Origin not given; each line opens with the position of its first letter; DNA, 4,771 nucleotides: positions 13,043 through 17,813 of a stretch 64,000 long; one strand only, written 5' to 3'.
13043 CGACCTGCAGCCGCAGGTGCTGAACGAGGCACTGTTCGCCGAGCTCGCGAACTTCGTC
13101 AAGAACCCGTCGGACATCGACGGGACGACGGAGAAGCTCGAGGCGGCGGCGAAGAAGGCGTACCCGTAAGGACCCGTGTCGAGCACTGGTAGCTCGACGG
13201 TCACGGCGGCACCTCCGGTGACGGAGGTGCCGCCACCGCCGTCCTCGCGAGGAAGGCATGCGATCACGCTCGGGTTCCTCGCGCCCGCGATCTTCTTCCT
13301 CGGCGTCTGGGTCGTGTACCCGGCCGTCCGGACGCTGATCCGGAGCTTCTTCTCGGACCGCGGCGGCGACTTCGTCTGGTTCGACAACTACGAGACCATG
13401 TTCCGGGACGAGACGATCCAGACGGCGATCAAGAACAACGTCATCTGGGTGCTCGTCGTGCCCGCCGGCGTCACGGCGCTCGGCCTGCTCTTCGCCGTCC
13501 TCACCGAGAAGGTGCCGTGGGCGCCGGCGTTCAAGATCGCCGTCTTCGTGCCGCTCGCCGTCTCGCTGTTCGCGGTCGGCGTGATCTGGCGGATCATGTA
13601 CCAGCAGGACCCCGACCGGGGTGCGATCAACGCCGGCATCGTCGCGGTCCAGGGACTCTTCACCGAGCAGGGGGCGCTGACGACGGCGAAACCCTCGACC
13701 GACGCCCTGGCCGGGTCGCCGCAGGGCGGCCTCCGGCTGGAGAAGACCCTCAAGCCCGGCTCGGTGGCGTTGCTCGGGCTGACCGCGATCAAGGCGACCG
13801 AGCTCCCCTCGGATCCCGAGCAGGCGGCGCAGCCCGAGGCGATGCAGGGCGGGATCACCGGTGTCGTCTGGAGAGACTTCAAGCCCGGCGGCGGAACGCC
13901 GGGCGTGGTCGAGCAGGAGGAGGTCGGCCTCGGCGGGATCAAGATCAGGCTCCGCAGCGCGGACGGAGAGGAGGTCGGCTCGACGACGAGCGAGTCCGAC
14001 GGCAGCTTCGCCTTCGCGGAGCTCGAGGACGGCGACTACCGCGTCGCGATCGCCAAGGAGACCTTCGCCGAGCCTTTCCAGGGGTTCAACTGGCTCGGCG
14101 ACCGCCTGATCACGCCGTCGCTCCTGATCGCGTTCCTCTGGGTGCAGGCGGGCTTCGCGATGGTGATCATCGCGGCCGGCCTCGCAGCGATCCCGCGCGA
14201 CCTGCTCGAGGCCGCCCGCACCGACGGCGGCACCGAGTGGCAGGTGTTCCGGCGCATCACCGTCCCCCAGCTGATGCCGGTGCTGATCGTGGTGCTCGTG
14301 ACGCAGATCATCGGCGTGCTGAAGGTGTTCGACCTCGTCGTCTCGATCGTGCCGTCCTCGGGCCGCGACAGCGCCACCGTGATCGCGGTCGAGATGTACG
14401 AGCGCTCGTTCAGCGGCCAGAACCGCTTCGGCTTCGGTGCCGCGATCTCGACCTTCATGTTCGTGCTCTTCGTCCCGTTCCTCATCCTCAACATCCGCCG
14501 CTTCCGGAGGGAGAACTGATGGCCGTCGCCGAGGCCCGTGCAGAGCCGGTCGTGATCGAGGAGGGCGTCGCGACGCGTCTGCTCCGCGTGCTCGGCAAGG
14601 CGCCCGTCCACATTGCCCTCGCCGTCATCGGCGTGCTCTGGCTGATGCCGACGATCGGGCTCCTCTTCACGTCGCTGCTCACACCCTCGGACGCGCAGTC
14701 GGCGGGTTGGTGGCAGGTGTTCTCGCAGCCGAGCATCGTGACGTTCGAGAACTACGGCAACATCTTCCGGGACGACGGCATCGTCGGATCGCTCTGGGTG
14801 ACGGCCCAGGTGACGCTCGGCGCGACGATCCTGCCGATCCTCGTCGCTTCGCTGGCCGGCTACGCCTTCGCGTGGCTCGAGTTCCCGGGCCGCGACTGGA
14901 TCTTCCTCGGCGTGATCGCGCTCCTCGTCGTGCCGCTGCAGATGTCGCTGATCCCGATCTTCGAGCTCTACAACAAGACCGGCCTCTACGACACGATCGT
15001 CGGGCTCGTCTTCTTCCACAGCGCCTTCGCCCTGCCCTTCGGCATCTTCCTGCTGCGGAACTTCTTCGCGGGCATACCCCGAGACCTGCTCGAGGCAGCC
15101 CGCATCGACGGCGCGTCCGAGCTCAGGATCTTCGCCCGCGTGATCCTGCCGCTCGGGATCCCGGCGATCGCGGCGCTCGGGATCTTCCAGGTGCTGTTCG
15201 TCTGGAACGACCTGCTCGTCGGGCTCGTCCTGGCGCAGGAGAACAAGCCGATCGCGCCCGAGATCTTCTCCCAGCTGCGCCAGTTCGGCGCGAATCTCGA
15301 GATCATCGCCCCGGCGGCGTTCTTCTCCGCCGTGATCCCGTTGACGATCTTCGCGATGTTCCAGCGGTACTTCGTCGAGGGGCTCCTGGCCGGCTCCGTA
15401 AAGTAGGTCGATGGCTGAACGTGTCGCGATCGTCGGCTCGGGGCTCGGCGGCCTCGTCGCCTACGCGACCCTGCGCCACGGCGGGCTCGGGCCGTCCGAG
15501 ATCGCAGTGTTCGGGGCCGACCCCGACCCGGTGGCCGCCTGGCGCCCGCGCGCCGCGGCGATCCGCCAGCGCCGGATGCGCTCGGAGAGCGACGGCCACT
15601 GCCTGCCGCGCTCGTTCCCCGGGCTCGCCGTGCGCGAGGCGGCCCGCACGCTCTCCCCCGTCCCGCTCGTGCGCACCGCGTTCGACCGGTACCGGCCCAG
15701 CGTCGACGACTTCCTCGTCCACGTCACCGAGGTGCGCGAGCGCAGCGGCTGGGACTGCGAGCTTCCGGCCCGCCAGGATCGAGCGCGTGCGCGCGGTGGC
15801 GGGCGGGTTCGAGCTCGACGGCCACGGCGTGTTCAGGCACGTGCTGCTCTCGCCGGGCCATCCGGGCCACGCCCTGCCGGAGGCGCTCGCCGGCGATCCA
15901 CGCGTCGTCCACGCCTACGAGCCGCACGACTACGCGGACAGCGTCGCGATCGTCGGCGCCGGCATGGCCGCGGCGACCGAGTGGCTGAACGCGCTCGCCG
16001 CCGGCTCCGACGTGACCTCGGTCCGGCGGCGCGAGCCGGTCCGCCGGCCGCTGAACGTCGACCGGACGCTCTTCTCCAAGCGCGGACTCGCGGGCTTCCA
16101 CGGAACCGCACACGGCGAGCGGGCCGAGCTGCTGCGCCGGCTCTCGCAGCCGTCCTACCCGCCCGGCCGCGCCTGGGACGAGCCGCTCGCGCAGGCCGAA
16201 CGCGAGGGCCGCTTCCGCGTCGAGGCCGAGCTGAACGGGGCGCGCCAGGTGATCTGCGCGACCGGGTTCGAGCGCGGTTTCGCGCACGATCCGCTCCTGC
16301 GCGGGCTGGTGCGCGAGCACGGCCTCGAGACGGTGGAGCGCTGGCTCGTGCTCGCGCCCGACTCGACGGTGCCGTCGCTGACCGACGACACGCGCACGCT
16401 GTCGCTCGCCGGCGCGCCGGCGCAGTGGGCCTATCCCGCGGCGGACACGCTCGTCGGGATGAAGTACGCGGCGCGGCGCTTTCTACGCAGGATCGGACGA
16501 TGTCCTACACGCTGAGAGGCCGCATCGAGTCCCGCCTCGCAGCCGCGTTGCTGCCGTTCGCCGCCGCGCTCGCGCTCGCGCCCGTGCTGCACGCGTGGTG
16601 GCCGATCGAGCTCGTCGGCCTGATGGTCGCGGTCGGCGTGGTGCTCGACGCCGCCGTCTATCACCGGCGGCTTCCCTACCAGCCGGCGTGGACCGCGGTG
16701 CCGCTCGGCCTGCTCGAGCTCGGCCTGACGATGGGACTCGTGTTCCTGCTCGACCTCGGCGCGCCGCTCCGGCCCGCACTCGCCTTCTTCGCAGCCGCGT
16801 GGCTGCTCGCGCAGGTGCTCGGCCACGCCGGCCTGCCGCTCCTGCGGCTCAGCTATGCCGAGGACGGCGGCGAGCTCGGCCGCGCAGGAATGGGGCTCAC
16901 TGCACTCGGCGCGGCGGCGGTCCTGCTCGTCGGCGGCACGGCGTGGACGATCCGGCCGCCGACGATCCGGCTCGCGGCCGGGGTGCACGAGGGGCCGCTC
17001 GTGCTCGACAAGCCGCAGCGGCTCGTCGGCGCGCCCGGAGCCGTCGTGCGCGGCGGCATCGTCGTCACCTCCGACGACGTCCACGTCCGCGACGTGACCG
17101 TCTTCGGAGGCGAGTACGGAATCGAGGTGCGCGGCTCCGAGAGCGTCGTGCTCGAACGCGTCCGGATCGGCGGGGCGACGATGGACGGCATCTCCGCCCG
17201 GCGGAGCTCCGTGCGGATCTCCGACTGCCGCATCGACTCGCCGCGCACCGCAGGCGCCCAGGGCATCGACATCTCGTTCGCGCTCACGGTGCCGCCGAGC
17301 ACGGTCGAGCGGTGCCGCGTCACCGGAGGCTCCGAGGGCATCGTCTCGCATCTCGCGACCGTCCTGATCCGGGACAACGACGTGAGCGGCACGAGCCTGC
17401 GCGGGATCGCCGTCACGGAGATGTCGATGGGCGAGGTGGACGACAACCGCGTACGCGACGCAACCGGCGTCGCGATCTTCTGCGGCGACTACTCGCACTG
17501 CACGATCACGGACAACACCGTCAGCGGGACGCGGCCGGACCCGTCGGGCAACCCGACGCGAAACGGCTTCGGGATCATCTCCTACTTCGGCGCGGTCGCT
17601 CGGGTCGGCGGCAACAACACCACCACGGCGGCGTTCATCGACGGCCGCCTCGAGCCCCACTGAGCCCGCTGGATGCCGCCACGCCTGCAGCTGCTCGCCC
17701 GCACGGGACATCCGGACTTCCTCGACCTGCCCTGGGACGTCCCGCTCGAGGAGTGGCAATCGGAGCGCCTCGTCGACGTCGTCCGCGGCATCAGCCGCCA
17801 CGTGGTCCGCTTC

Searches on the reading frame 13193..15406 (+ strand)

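Call 18: search_protein_families(library=pfam, proteins=[window:13193-15406:+])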
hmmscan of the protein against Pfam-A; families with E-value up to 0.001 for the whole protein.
window:13193-15406:+ (737 aa): 1 family
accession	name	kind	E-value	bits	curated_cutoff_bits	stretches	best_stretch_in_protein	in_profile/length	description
PF00528.27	BPD_transp_1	-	3.5e-12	46.9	26.4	1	554-722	3-172/184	Binding-protein-dependent transport system inner membrane component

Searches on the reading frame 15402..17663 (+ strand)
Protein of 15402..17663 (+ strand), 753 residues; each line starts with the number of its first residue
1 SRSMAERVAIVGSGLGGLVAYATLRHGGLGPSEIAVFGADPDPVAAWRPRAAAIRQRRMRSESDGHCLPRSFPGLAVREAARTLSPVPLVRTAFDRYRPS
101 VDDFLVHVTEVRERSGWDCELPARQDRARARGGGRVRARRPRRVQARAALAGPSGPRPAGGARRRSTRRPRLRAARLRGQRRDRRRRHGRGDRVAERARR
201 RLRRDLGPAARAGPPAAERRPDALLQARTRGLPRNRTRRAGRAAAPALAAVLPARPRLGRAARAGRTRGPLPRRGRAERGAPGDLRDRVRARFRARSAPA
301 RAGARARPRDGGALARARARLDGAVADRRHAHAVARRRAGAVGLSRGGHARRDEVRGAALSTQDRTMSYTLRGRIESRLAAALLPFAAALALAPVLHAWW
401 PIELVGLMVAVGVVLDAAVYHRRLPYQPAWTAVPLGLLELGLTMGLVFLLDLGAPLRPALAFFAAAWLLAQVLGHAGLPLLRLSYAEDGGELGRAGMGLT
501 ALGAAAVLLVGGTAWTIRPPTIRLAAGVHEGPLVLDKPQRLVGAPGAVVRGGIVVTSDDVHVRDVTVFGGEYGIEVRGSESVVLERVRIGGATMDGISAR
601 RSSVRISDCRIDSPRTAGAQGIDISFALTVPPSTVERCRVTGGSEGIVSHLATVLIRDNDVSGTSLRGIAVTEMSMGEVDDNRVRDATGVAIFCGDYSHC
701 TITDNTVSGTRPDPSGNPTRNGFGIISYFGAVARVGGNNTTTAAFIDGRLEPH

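Call 18: search_protein_families(library=pfam, proteins=[window:15402-17663:+])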
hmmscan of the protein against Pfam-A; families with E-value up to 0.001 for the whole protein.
window:15402-17663:+ (753 aa): 2 families
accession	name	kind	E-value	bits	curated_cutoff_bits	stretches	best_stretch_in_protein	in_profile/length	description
PF13229.12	Beta_helix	-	4.5e-15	56.1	25.9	1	552-707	2-158/158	Right handed beta helix region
PF05048.19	NosD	-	2e-10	40.9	23.6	1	635-708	51-124/212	Periplasmic copper-binding protein (NosD)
